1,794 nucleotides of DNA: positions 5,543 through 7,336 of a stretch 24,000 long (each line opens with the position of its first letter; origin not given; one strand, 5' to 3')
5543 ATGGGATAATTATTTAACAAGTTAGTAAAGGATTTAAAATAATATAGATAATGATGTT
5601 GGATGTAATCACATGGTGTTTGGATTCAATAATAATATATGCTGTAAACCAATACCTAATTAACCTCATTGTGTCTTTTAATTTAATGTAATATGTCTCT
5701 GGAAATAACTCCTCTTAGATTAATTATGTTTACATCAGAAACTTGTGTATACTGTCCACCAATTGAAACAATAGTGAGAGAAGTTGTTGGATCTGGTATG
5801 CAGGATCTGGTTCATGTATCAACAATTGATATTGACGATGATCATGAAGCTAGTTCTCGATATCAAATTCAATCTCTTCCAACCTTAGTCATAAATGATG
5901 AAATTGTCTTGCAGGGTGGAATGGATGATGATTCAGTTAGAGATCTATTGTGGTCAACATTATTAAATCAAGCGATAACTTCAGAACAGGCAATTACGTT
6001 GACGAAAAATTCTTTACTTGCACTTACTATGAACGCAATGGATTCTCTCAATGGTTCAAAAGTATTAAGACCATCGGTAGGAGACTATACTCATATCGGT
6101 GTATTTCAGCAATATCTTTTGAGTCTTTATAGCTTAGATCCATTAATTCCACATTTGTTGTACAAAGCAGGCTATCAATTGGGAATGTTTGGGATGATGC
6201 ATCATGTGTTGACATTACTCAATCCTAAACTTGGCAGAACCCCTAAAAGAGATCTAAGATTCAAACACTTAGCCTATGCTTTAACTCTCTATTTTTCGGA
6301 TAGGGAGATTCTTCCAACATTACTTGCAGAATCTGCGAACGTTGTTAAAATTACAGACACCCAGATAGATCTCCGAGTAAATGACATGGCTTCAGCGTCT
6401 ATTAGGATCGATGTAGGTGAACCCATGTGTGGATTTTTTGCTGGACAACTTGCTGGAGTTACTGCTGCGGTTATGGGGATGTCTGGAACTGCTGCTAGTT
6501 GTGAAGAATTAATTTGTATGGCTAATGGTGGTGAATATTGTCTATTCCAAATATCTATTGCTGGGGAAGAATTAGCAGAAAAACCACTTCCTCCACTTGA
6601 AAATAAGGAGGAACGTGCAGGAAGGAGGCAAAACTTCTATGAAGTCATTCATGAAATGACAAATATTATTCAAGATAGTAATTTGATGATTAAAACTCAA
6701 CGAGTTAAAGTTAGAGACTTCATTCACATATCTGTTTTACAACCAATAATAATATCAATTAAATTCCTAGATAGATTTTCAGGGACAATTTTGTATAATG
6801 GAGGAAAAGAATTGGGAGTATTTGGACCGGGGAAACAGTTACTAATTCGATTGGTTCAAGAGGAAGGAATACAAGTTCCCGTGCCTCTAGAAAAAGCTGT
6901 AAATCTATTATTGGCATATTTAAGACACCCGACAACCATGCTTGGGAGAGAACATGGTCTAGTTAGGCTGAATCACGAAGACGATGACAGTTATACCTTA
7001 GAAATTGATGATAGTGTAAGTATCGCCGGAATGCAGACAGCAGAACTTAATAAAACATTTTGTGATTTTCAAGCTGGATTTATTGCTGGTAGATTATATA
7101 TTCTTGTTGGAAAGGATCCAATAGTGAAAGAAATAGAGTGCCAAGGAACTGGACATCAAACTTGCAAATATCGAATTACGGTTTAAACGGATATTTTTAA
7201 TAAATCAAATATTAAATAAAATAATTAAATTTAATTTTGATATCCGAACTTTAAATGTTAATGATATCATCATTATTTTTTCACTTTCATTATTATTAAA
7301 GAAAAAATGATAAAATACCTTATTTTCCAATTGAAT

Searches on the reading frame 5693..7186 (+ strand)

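Call 12: search_protein_families(library=pfam, proteins=[window:5693-7186:+], max_evalue=0.01)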
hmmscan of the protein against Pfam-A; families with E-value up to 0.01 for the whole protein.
window:5693-7186:+ (497 aa): 5 families
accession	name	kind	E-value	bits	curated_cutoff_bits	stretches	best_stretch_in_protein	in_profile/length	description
PF02830.23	V4R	-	4.3e-18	65.6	31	2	438-496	5-61/62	V4R domain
PF13192.12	Thioredoxin_3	-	4.5e-08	33.5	24.8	1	15-84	7-73/76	Thioredoxin domain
PF00085.26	Thioredoxin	-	2.2e-05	24.8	23.5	1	9-68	21-79/103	Thioredoxin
PF05768.20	Glrx-like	-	0.00016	22.4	26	1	9-84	1-74/77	Glutaredoxin-like domain (DUF836)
PF13098.12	Thioredoxin_2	-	0.0022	18.7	27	1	10-82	9-100/104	Thioredoxin-like domain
